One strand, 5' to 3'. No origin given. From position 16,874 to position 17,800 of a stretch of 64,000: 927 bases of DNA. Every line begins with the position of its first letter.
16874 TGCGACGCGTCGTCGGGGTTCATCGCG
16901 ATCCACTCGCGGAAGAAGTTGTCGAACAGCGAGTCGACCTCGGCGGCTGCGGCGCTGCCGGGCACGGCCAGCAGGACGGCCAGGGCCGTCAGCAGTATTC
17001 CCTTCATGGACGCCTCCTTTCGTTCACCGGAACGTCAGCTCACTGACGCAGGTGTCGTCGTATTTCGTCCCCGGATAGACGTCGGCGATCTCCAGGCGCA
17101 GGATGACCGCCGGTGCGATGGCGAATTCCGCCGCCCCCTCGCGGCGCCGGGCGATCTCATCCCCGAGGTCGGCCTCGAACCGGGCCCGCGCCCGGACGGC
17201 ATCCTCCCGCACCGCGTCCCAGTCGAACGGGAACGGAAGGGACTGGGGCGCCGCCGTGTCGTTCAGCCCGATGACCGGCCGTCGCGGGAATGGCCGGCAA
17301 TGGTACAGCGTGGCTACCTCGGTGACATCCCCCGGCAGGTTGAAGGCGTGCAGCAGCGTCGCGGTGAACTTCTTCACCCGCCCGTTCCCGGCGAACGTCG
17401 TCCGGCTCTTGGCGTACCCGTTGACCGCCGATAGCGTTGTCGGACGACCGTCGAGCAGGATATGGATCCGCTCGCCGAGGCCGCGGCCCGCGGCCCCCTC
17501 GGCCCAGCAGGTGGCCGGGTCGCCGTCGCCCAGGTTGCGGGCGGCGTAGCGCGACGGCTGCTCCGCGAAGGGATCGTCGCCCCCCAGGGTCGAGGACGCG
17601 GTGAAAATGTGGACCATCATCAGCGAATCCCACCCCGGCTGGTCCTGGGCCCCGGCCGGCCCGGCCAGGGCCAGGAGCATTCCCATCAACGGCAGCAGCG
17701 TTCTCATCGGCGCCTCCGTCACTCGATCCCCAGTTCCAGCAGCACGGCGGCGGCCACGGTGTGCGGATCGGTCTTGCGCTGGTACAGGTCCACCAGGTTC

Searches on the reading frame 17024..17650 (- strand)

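Call 76: search_protein_families(library=pfam, proteins=[window:17024-17650:-], max_evalue=0.001)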
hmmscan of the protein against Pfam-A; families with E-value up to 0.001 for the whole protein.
window:17024-17650:- (208 aa): 1 family
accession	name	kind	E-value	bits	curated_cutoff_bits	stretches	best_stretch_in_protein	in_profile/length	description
PF25302.1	NADase_transloc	-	1.3e-19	71.3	27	2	16-97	10-88/146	NAD glycohydrolase translocation F5/8 type C domain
